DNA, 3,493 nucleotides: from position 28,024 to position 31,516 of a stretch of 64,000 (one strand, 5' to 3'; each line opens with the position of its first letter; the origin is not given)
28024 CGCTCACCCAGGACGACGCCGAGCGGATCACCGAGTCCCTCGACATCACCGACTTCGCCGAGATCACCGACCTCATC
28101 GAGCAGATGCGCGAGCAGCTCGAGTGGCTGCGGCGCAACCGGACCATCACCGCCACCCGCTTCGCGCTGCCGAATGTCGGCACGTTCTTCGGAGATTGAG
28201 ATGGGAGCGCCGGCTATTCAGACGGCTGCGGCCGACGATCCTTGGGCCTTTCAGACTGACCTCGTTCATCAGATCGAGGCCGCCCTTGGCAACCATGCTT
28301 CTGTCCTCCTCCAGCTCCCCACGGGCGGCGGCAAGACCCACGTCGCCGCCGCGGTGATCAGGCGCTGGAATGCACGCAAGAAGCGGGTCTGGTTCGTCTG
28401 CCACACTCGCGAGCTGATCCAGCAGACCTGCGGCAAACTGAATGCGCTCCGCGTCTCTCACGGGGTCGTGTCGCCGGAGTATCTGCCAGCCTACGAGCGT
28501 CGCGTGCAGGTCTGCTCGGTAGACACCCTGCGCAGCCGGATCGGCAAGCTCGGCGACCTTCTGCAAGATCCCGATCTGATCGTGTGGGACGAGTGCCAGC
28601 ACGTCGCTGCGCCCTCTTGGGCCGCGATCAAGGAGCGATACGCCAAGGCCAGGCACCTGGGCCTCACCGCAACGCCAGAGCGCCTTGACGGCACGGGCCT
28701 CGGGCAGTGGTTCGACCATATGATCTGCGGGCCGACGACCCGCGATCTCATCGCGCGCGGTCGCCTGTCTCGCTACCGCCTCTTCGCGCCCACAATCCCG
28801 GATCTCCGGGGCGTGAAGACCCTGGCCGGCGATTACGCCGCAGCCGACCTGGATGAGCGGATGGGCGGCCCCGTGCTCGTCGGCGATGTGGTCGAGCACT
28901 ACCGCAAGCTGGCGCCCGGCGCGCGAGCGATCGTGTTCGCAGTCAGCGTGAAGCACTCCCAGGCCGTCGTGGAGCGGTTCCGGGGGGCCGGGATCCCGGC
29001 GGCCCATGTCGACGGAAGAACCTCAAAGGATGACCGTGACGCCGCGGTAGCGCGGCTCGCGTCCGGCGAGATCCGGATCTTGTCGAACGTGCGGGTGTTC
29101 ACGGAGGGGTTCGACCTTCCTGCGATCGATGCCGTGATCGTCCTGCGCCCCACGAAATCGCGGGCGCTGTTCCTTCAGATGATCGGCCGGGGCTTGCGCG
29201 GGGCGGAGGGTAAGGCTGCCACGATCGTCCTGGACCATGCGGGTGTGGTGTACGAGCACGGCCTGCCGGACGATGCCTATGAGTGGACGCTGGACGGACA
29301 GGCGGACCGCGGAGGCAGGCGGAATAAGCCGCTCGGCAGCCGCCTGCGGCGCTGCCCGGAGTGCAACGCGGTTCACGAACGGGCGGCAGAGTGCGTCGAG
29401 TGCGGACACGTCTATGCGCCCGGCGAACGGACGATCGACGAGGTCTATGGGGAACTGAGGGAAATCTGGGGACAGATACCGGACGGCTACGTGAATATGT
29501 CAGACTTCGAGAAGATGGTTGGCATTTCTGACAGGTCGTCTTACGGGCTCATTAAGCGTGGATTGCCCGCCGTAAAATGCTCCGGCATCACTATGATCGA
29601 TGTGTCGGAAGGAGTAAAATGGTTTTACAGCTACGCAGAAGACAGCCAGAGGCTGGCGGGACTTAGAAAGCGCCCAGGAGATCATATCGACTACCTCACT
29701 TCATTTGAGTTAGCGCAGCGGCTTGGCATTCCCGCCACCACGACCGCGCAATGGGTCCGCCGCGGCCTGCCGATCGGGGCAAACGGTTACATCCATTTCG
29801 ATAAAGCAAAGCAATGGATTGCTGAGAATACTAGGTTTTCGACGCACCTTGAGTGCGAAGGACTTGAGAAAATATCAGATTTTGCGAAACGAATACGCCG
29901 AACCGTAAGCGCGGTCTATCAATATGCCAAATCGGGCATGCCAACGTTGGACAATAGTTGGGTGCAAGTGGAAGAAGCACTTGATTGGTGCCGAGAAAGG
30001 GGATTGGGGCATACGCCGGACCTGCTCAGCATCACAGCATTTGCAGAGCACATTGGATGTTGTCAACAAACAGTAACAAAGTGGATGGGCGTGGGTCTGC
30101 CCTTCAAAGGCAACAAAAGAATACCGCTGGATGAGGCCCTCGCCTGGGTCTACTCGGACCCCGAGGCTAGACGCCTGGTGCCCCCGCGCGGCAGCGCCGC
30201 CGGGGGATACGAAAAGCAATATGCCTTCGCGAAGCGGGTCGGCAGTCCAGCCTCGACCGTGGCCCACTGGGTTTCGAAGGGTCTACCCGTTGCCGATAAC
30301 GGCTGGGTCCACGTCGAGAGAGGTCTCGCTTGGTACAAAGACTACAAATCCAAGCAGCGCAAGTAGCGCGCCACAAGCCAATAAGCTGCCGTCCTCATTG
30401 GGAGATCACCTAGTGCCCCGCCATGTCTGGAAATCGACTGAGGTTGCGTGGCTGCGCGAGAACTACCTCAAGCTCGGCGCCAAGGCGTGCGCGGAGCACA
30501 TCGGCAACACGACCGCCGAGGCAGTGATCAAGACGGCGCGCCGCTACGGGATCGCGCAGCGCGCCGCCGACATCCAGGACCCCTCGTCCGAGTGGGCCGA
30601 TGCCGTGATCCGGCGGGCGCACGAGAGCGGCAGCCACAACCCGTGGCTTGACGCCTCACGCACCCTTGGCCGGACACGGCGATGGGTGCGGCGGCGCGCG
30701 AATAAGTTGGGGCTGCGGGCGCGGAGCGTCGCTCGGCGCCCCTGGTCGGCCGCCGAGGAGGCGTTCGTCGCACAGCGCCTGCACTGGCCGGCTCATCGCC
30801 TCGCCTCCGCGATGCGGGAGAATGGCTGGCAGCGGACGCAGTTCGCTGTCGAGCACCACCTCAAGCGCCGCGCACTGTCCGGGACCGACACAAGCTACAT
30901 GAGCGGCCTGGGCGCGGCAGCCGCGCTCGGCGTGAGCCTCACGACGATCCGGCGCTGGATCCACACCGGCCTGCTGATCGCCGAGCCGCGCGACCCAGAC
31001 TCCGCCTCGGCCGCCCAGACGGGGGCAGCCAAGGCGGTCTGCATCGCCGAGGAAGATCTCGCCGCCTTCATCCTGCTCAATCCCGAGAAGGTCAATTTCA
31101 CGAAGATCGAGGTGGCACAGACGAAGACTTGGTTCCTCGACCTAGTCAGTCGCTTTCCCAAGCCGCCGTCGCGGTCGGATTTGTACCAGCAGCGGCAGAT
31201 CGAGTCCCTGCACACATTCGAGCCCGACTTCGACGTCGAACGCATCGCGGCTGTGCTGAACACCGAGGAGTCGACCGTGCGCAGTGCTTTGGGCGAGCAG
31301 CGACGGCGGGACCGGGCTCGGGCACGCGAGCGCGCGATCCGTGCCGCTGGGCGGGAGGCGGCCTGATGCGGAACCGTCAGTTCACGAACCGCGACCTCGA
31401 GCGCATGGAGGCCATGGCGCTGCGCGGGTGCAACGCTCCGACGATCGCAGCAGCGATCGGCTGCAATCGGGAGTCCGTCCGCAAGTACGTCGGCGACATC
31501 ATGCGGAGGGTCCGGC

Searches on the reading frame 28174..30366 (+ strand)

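Call 10: search_protein_families(library=phrogs, proteins=[window:28174-30366:+], max_evalue=0.00001)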
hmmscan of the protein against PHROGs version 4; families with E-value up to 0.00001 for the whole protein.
window:28174-30366:+ (730 aa): 8 families
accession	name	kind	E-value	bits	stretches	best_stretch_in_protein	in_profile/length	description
phrog_16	-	DNA, RNA and nucleotide metabolism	7.8e-99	333.2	1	22-554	272-746/986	DNA helicase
phrog_57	-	head and packaging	2e-22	81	0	682-730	15-68/199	terminase small subunit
phrog_16694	-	unknown function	3.9e-15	55.9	2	27-142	279-410/1010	-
phrog_62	-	DNA, RNA and nucleotide metabolism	2.1e-13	49.7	1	22-168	696-849/1881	DNA helicase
phrog_9690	-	DNA, RNA and nucleotide metabolism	1.2e-12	48.5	1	252-355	162-268/306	DNA helicase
phrog_66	-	integration and excision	2.4e-09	38.4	0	614-679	90-160/412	excisionase and transcriptional regulator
phrog_2488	-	DNA, RNA and nucleotide metabolism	6.7e-08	32.7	0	27-84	23-86/579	DNA helicase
phrog_16259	-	DNA, RNA and nucleotide metabolism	2.4e-06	28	1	37-146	129-238/330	DNA helicase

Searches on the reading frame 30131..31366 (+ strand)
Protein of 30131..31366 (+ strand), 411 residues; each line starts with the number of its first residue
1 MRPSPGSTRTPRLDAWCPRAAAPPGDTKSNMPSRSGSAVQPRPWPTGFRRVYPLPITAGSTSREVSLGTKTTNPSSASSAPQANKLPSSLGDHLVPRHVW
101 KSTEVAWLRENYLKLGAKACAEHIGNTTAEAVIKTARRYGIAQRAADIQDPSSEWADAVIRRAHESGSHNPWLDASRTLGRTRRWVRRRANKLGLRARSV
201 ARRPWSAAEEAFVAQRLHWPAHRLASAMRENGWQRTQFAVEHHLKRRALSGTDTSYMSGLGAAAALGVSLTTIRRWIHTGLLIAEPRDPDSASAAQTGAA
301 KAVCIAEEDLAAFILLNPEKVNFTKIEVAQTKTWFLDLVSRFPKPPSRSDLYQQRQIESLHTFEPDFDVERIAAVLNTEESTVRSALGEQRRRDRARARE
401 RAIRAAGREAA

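Call 10: search_protein_families(library=phrogs, proteins=[window:30131-31366:+], max_evalue=0.00001)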
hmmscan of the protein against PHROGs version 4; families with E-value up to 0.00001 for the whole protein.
window:30131-31366:+ (411 aa): 1 family
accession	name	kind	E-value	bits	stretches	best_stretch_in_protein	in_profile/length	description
phrog_323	-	transcription regulation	8.2e-09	36.4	0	177-215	119-159/319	transcriptional regulator, D5-like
